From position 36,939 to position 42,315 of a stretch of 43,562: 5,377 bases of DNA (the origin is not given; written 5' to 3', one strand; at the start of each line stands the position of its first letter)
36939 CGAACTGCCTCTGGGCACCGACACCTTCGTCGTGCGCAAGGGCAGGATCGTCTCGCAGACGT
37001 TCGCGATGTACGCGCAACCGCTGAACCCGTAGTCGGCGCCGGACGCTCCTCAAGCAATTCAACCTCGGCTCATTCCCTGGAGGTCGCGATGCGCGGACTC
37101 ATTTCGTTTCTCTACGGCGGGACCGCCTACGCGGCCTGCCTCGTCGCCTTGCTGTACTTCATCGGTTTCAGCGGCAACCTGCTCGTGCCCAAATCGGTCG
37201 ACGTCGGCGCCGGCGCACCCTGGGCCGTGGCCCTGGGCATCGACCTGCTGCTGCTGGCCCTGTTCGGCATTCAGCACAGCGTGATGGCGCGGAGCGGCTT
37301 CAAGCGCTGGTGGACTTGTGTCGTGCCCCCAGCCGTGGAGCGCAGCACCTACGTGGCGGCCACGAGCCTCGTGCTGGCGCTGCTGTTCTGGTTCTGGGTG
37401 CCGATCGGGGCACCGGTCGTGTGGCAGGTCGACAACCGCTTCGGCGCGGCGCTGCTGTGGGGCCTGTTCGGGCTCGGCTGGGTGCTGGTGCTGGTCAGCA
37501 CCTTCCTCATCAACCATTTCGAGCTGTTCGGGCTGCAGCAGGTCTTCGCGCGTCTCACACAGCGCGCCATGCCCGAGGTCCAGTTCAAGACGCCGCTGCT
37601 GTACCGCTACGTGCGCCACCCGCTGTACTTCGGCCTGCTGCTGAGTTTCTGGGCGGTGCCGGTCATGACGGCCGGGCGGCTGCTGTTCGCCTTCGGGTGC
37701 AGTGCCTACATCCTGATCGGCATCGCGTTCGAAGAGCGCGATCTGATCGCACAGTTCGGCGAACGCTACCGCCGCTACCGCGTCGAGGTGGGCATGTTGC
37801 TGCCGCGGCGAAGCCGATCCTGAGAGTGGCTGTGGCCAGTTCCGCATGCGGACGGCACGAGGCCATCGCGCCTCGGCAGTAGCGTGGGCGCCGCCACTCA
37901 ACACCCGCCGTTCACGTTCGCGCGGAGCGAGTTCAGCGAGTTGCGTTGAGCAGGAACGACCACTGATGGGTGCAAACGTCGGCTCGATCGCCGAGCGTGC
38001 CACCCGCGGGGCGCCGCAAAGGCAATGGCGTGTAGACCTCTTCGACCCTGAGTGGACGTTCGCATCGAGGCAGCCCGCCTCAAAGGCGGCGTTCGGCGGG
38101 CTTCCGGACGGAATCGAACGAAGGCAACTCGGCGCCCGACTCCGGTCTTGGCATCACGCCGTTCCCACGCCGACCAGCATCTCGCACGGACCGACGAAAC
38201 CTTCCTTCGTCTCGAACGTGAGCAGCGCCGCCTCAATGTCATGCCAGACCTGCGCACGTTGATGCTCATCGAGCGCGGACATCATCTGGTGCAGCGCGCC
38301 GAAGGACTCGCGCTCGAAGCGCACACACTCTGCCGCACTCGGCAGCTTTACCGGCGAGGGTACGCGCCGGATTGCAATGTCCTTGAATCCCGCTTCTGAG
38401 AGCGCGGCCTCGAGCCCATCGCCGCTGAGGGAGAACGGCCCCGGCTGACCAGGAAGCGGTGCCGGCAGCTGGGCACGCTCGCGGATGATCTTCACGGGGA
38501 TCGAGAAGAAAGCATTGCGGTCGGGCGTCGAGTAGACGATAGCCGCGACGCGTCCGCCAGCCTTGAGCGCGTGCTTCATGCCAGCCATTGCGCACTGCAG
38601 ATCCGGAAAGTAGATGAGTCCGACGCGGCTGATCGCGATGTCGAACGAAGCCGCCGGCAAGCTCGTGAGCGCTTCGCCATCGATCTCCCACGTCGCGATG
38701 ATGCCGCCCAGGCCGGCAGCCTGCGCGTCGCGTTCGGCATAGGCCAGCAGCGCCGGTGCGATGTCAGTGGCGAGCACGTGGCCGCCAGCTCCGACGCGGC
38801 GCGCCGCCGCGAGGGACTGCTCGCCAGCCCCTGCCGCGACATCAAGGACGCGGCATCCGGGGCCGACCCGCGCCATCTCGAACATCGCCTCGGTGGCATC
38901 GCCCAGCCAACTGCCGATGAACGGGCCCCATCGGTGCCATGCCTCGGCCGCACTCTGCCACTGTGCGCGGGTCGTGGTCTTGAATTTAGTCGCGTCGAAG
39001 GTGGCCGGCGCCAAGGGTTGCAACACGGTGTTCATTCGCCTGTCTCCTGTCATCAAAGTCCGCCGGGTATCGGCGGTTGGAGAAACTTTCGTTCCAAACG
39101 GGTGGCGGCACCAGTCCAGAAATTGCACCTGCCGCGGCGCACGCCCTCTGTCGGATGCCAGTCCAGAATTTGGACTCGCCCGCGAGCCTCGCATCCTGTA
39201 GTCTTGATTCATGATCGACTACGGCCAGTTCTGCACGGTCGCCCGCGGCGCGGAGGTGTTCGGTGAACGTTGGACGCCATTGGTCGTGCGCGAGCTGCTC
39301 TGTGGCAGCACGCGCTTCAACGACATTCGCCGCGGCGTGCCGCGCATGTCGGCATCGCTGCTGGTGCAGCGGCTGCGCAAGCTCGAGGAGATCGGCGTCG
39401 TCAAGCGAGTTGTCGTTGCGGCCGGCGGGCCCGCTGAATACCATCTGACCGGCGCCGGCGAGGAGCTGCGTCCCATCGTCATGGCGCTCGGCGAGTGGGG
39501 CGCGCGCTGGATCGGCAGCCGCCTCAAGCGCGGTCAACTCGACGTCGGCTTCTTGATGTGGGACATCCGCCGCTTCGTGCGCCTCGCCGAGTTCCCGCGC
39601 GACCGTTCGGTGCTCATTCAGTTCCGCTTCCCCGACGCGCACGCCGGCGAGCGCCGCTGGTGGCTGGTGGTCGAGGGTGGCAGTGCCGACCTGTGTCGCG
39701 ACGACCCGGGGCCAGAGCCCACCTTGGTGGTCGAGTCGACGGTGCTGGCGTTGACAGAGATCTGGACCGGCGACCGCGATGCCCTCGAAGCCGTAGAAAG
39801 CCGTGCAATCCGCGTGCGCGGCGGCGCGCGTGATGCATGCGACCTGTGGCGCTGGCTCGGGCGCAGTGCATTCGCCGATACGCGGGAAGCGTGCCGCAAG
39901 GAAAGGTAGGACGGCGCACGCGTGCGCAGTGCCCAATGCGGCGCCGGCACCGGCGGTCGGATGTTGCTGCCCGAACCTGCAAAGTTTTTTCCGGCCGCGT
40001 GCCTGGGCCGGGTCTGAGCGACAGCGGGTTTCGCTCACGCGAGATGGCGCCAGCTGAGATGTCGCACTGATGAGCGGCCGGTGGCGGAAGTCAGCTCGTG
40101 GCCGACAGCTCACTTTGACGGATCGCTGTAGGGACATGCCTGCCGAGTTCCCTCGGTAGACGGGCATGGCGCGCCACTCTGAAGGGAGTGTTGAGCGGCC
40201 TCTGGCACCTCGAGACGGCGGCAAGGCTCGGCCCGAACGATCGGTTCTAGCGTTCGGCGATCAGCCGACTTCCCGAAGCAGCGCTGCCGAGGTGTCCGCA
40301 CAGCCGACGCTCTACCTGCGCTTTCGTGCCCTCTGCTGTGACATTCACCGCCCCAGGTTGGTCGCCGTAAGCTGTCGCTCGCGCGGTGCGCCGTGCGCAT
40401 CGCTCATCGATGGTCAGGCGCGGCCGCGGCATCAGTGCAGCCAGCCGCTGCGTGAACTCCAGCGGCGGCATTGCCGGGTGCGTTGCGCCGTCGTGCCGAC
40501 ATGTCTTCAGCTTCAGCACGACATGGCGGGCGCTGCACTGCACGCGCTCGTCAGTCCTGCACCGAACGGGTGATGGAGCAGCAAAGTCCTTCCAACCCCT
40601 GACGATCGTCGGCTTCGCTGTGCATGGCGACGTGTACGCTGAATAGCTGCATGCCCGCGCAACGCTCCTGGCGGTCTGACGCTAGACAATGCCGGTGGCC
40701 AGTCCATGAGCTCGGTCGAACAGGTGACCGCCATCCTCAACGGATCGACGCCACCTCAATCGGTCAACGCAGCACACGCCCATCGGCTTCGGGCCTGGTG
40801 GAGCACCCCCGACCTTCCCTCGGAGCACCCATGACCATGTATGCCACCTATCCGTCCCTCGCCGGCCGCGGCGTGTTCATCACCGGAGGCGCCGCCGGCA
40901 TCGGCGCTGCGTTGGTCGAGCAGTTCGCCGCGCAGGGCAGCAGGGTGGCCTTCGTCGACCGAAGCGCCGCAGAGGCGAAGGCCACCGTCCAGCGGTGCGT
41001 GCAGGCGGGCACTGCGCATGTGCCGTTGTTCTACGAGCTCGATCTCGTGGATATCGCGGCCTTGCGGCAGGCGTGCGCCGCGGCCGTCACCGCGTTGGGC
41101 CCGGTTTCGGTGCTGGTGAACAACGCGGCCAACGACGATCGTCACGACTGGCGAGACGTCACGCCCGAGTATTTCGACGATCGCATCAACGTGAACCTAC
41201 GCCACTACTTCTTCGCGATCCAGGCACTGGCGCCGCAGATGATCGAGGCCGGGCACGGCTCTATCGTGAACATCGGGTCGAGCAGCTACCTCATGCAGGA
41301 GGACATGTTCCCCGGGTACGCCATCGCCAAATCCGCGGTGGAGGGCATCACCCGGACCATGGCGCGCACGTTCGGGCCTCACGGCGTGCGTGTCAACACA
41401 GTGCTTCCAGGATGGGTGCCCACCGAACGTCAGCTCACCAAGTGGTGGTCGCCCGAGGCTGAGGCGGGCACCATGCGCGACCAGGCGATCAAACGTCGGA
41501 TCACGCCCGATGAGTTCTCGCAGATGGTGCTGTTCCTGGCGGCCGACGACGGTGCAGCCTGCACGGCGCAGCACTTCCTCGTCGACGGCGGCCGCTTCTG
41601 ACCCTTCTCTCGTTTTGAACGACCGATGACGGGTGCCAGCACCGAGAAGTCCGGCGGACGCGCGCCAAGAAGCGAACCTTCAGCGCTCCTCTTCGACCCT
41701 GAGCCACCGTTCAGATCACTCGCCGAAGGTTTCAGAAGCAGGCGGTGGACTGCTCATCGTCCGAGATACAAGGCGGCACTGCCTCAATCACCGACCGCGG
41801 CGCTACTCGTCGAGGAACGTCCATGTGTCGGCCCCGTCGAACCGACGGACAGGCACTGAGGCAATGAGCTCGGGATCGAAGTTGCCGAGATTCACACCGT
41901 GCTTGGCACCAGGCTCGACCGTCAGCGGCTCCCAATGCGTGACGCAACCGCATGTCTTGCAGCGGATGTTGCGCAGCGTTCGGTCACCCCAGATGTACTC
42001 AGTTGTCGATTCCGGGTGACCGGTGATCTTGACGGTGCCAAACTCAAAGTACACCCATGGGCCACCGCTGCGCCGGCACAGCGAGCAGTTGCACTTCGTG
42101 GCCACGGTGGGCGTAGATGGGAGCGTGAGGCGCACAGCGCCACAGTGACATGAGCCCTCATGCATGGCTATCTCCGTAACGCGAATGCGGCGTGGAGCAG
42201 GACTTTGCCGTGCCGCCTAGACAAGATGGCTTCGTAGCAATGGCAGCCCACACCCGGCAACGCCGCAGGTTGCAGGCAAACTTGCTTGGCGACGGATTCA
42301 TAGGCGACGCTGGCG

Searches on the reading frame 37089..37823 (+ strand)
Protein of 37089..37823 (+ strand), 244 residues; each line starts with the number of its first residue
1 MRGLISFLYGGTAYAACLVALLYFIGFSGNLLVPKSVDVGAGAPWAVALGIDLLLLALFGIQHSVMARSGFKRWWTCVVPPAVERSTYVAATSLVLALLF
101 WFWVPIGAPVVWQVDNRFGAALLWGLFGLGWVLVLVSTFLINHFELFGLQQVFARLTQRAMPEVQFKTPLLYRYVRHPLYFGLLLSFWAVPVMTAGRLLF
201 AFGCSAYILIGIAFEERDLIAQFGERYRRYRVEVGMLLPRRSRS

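Call 18: search_protein_families(library=pfam, max_evalue=0.001, proteins=[window:37089-37820:+])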
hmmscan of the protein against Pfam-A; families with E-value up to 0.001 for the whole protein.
window:37089-37820:+ (244 aa): 3 families
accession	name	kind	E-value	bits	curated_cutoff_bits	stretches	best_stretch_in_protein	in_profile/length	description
PF04191.18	PEMT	-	1.9e-05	25.5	25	1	125-225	8-104/105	Phospholipid methyltransferase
PF04140.19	ICMT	-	0.00066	20.5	24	0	145-220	15-94/95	Isoprenylcysteine carboxyl methyltransferase (ICMT) family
PF07298.16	NnrU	-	0.00089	19.4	24.7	0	54-190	4-113/188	NnrU protein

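Call 53: find_encoding_contigs(protein=window:37089-37823:+, flank=10000, max_places=10)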
Protein window:37089-37823:+ (244 aa): 4 contigs read that carry it; 2 places shown.
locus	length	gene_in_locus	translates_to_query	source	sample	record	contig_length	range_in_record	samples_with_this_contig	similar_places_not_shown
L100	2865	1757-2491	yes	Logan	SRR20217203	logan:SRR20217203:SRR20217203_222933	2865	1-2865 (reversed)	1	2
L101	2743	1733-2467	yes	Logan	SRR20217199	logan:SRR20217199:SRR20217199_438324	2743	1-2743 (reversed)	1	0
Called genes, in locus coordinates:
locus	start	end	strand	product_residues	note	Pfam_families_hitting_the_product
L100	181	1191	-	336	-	PF12852:Cupin_6, PF07883:Cupin_2 (weak), PF00165:HTH_AraC (weak), PF12833:HTH_18, PF00165:HTH_AraC (weak)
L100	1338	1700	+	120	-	-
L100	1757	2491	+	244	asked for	PF04191:PEMT (weak)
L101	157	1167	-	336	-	PF12852:Cupin_6, PF07883:Cupin_2 (weak), PF00165:HTH_AraC (weak), PF12833:HTH_18, PF00165:HTH_AraC (weak)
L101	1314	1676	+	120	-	-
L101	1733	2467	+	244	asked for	PF04191:PEMT (weak)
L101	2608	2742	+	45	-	?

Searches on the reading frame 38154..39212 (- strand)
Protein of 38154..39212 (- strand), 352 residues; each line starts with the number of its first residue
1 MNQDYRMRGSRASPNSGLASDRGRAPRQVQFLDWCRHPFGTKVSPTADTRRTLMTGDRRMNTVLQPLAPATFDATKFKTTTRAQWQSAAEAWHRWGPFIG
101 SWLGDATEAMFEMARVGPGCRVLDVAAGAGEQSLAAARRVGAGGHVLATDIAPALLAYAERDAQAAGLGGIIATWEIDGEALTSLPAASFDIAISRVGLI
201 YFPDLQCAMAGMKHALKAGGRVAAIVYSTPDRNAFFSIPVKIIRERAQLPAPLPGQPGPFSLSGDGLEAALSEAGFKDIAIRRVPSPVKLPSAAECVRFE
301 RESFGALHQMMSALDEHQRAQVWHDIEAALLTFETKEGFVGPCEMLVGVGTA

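Call 18: search_protein_families(library=pfam, max_evalue=0.001, proteins=[window:38157-39212:-])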
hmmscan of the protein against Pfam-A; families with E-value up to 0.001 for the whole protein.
window:38157-39212:- (352 aa): 6 families
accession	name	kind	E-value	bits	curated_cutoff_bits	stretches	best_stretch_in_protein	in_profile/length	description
PF13649.12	Methyltransf_25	-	5.8e-13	49.8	27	1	122-220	1-97/97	Methyltransferase domain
PF13847.12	Methyltransf_31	-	1.2e-12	48.2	27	1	118-225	3-110/145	Methyltransferase domain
PF08241.18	Methyltransf_11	-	1.9e-12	48.1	21.2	1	123-223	1-94/95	Methyltransferase domain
PF01209.24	Ubie_methyltran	-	1.2e-10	41.6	20.1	1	114-232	43-159/233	ubiE/COQ5 methyltransferase family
PF08242.18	Methyltransf_12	-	1.6e-06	29.2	30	1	123-222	1-98/98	Methyltransferase domain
PF13489.12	Methyltransf_23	-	3.7e-05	24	27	1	119-279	23-162/164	Methyltransferase domain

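Call 51: find_encoding_contigs(protein=window:38154-39212:-, flank=10000, max_places=10)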
Protein window:38154-39212:- (352 aa): no gene with exactly this product is on record in the collection.

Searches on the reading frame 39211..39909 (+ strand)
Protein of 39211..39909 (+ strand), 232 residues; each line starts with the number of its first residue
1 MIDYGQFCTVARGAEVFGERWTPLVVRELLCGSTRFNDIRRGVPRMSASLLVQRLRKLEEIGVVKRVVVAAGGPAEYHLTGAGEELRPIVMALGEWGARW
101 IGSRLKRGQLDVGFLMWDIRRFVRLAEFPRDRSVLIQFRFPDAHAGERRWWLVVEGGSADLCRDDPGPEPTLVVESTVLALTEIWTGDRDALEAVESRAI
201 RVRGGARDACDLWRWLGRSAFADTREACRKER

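Call 18: search_protein_families(library=pfam, max_evalue=0.001, proteins=[window:39211-39906:+])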
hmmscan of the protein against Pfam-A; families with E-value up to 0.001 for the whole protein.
window:39211-39906:+ (232 aa): 1 family
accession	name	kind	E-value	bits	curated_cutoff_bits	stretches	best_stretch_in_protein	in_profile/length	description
PF01638.23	HxlR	-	1.3e-24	86.3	20.8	1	17-102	2-88/91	HxlR-like helix-turn-helix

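Call 54: find_encoding_contigs(protein=window:39211-39909:+, flank=10000, max_places=10)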
Protein window:39211-39909:+ (232 aa): no gene with exactly this product is on record in the collection.

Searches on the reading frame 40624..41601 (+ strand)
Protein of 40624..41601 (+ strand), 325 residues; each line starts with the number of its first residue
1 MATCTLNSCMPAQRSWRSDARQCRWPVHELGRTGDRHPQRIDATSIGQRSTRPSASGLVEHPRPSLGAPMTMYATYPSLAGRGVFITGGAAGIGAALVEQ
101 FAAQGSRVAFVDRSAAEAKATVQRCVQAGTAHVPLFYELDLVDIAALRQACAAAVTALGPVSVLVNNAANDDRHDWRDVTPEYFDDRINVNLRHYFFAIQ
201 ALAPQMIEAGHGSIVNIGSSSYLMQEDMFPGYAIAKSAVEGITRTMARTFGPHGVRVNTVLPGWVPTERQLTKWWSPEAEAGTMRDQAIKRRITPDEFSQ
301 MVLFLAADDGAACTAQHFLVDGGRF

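Call 15: find_encoding_contigs(protein=window:40624-41601:+, flank=10000, max_places=10)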
Protein window:40624-41601:+ (325 aa): no gene with exactly this product is on record in the collection.

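Call 18: search_protein_families(library=pfam, max_evalue=0.001, proteins=[window:40624-41598:+])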
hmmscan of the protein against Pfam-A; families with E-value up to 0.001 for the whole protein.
window:40624-41598:+ (325 aa): 4 families
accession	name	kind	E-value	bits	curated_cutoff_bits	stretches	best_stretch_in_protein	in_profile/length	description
PF13561.12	adh_short_C2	-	8e-49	166.8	27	1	89-323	1-234/236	Enoyl-(Acyl carrier protein) reductase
PF00106.31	adh_short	-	6e-44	150.3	26.6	1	84-270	3-187/195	short chain dehydrogenase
PF01370.27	Epimerase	-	7.7e-07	29.2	20.9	1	84-251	1-161/240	NAD dependent epimerase/dehydratase family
PF08659.16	KR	-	7e-05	23.3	22.6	1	85-186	4-107/180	KR domain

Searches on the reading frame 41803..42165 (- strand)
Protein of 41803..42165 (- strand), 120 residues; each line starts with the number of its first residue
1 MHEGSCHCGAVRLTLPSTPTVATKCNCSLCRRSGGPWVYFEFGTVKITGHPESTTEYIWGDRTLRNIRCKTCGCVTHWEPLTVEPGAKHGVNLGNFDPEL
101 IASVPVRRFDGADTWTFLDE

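Call 18: search_protein_families(library=pfam, max_evalue=0.001, proteins=[window:41806-42165:-])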
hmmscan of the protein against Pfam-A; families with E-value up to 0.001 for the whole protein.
window:41806-42165:- (120 aa): 1 family
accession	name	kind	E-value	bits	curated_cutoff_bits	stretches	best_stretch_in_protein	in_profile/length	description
PF04828.22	GFA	-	3.4e-12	46.9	24.3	1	2-98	2-101/115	Glutathione-dependent formaldehyde-activating enzyme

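Call 19: find_encoding_contigs(protein=window:41803-42165:-, flank=10000, max_places=10)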
Protein window:41803-42165:- (120 aa): 8 contigs read that carry it; 7 places shown.
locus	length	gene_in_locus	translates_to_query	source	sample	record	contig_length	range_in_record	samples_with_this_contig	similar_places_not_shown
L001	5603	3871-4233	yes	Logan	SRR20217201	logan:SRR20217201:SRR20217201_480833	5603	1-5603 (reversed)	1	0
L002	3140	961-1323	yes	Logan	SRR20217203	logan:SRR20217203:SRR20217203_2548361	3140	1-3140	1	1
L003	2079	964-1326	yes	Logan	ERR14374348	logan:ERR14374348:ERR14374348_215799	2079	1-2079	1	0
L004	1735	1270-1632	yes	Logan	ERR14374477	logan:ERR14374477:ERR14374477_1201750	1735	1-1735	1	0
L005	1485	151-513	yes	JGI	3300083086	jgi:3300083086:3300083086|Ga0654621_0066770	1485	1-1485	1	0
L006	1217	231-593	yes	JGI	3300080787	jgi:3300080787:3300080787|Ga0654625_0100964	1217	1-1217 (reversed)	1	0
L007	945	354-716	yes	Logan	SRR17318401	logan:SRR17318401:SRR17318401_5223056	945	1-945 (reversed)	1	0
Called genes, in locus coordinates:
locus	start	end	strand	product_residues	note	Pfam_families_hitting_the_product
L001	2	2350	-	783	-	?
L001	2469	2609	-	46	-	-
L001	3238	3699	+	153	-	-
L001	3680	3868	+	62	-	-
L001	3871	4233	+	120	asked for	PF04828:GFA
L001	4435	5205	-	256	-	PF00106:adh_short, PF01370:Epimerase (weak), PF13561:adh_short_C2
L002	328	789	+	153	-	-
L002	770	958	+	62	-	-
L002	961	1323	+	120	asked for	PF04828:GFA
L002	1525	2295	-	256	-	PF00106:adh_short, PF01370:Epimerase (weak), PF13561:adh_short_C2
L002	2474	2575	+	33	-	-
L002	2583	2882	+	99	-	-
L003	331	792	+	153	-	-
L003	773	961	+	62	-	-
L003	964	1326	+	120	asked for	PF04828:GFA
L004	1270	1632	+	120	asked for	PF04828:GFA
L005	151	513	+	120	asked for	PF04828:GFA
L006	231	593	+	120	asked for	PF04828:GFA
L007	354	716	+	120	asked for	PF04828:GFA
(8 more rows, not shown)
